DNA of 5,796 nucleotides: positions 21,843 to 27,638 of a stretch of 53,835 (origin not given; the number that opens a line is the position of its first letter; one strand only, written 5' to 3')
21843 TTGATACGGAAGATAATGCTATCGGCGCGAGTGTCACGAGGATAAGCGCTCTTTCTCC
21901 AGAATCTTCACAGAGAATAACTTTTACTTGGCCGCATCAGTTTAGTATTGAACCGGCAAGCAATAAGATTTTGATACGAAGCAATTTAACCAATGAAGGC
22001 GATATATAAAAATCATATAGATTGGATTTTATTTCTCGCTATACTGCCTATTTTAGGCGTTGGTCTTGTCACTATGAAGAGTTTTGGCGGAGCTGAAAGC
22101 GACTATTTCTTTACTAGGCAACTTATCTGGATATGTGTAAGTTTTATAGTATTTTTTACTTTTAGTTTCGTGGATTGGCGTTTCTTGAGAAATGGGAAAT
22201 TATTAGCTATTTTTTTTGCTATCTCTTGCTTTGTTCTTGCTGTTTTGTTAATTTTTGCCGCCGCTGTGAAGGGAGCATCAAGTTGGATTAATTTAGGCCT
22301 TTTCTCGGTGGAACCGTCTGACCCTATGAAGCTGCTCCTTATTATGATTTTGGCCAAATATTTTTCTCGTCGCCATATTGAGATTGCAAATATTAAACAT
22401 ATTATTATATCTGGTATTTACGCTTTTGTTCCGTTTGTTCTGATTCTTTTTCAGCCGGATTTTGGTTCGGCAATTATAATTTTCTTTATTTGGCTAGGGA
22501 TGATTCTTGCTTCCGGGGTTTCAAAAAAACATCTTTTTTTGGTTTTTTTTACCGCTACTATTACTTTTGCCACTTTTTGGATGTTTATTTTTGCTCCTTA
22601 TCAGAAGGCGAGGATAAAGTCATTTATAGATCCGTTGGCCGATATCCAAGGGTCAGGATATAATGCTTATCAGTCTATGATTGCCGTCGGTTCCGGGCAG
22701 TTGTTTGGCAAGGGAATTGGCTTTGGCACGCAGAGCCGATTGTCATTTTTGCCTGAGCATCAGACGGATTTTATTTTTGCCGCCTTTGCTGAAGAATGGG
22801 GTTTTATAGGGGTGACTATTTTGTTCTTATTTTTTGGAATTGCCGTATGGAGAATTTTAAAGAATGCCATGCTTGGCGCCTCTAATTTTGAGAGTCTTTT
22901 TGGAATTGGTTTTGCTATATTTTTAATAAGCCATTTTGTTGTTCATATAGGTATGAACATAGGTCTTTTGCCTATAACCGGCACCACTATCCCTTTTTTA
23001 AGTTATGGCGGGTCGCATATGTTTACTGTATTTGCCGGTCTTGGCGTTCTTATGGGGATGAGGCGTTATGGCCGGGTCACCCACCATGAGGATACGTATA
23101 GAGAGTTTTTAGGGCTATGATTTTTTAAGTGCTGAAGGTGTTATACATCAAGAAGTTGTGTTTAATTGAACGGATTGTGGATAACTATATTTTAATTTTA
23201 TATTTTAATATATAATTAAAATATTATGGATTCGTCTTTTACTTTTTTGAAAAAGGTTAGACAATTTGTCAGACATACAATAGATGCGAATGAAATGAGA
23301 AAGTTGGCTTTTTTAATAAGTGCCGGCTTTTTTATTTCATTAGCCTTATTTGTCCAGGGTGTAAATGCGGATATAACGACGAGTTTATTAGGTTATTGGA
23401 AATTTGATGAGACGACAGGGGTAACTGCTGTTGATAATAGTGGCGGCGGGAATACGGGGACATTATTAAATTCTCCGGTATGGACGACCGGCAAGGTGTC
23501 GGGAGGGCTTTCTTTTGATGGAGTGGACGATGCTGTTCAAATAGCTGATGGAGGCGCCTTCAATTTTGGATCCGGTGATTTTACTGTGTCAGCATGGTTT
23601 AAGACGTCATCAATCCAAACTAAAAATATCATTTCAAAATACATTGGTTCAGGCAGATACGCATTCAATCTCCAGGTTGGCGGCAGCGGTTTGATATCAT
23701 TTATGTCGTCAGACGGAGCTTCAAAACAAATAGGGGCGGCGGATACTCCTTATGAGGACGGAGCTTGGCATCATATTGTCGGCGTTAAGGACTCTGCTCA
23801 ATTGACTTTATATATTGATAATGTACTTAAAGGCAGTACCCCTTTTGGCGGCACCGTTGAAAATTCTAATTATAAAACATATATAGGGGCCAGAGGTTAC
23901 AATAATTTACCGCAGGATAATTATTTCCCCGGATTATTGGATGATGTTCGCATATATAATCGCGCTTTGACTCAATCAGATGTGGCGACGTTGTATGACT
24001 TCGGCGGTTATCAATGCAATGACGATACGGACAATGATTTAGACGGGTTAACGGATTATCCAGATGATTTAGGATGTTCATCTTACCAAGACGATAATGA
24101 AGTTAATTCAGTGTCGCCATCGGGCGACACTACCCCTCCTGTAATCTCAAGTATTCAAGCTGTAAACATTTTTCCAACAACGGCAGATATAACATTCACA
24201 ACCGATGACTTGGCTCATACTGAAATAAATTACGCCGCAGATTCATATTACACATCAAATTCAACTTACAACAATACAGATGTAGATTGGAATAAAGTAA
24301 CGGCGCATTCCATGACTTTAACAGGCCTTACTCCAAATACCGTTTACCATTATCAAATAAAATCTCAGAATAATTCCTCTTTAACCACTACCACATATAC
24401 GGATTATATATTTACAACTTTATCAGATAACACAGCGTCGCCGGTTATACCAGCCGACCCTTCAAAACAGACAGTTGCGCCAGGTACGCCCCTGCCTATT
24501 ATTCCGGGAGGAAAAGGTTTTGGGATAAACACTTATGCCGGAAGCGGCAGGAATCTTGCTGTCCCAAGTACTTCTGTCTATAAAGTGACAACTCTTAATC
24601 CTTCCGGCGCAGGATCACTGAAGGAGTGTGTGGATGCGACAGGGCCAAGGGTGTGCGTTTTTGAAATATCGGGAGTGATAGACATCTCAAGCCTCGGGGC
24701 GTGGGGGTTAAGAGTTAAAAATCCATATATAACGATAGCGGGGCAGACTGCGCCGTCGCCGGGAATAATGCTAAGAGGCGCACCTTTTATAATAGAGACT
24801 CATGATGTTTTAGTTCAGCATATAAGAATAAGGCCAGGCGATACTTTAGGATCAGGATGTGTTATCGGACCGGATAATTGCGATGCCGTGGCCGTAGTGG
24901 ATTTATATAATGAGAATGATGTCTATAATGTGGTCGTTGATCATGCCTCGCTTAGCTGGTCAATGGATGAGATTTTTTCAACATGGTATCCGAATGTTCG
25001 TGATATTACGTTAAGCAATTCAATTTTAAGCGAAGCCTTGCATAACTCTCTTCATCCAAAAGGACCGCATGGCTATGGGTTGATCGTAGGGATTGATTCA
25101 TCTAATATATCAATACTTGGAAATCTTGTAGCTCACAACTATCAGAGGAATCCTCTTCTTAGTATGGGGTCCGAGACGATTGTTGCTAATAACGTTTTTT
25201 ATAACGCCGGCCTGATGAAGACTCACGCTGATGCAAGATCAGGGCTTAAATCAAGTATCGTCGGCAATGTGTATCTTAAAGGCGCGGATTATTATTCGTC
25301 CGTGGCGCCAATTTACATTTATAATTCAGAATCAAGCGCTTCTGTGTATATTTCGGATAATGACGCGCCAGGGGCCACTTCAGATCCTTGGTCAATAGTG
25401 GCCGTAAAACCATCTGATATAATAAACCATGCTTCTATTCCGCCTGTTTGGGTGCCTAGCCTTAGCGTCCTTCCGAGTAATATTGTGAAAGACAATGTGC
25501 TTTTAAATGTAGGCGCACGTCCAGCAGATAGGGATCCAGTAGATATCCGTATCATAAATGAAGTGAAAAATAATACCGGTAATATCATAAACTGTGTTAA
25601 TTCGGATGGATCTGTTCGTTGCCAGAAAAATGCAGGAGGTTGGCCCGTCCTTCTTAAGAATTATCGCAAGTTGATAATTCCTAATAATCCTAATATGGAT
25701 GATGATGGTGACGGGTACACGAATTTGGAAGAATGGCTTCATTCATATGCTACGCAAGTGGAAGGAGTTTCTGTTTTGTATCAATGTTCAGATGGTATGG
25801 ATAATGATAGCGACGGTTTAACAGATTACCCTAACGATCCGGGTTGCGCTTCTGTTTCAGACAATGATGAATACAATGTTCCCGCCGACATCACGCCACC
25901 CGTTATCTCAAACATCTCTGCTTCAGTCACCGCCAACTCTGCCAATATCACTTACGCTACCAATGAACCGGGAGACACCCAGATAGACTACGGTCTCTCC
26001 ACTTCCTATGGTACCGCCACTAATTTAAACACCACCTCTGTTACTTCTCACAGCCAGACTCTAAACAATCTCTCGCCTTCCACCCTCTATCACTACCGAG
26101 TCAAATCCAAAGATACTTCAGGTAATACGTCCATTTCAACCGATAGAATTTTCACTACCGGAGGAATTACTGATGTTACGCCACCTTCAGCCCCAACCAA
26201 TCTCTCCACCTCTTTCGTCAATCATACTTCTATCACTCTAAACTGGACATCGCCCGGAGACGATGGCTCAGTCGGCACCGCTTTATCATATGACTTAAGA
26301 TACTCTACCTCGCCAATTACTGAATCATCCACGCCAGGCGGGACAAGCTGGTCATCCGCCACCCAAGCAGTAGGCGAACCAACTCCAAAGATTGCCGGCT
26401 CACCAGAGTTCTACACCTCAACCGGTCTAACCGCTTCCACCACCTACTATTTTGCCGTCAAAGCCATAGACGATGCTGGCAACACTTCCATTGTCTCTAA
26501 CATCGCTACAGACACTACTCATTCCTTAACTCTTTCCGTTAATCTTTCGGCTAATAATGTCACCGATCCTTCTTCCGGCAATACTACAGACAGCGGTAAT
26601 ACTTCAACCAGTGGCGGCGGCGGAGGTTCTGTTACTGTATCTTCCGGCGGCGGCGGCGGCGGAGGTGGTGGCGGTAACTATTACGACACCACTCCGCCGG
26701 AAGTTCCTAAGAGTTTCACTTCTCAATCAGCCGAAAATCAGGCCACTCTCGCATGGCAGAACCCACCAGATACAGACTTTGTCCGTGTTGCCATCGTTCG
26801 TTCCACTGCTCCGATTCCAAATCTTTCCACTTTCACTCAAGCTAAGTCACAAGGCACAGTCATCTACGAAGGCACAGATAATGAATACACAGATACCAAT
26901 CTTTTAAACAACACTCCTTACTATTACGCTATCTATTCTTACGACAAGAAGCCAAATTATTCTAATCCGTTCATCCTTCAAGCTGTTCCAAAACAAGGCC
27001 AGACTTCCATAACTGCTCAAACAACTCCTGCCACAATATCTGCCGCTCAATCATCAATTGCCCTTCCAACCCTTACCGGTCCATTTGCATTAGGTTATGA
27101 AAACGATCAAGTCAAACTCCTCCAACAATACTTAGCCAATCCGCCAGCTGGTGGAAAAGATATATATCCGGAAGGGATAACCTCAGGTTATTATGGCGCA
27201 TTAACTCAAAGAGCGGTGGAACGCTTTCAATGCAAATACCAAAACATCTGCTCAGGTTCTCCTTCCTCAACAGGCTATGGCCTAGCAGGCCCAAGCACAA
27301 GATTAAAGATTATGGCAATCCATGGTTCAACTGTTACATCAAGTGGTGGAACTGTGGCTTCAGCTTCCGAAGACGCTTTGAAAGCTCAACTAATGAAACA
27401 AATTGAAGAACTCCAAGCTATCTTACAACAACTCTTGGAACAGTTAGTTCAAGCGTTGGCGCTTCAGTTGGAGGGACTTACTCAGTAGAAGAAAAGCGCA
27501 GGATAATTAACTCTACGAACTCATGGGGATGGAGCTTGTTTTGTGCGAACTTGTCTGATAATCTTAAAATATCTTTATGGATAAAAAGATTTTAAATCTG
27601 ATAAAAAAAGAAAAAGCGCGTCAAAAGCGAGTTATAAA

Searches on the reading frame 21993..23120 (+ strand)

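Call 9: search_protein_families(library=pfam, proteins=[window:21993-23120:+], max_evalue=0.001)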
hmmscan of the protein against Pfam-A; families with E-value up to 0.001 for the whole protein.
window:21993-23120:+ (375 aa): 1 family
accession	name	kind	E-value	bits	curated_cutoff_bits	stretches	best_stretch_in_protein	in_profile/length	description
PF01098.24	FTSW_RODA_SPOVE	-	7.2e-86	288.8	26.4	1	17-359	16-353/356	Cell cycle protein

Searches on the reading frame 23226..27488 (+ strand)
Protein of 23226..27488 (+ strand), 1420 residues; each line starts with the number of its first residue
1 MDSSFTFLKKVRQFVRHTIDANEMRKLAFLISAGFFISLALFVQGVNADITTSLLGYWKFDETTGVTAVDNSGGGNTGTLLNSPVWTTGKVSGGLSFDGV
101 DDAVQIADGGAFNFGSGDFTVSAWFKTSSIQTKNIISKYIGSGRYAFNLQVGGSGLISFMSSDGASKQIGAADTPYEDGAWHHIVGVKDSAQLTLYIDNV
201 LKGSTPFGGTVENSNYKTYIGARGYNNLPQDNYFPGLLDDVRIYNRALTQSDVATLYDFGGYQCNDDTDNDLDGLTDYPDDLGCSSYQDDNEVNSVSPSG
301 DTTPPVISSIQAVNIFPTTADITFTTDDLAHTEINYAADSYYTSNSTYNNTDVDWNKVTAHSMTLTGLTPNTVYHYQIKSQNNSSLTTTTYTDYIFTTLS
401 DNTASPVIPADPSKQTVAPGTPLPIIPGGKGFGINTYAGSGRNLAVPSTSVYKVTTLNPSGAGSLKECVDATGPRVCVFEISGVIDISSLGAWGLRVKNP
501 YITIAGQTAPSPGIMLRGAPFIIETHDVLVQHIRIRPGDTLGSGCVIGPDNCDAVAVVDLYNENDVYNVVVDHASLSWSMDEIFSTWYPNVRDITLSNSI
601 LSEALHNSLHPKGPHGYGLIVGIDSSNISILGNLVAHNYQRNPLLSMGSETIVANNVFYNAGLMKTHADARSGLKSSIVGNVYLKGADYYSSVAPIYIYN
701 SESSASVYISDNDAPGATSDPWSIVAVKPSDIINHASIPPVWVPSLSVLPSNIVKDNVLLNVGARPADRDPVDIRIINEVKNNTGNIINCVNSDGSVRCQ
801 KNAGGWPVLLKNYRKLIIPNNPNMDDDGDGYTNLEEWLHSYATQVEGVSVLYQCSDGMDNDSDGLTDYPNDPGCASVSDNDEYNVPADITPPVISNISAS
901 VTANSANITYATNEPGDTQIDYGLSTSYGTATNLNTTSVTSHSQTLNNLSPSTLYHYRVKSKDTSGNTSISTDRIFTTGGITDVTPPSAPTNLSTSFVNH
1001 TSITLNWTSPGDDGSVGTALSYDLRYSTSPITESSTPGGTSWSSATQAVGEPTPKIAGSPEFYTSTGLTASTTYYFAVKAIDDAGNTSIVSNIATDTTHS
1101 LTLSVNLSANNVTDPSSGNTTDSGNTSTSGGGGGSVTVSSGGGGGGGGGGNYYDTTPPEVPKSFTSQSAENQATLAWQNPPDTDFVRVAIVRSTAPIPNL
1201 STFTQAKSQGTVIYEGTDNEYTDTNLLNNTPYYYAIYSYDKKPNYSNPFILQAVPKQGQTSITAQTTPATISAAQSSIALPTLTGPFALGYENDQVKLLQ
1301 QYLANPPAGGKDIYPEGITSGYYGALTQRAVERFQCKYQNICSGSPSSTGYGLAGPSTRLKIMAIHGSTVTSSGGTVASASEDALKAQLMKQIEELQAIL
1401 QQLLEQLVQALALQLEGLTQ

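Call 9: search_protein_families(library=pfam, proteins=[window:23226-27488:+], max_evalue=0.001)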
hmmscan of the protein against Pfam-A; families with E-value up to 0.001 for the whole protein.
window:23226-27488:+ (1420 aa): 7 families
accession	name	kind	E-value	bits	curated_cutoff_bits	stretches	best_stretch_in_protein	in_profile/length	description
PF13385.13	Laminin_G_3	-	2.7e-30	106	27.6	1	98-254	1-151/151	Concanavalin A-like lectin/glucanases superfamily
PF16656.11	Pur_ac_phosph_N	-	6.1e-19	68.8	30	2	899-972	6-87/93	Purple acid Phosphatase, N-terminal domain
PF00041.27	fn3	-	1.9e-17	63.7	25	1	988-1087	1-75/84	Fibronectin type III domain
PF25059.1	FN3_DSCAM-DSCAML_C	-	2.1e-07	31.6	39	0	349-402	34-83/89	DSCAM/DSCAML C-terminal Fn3-like domain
PF02210.31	Laminin_G_2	-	1.2e-05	26.3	22.9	1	158-244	31-124/126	Laminin G domain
PF16655.11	PhoD_N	-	1.8e-05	25.6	30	0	332-390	30-88/90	PhoD-like phosphatase, N-terminal domain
PF00054.30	Laminin_G_1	-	5.5e-05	23.8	24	0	155-246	29-128/131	Laminin G domain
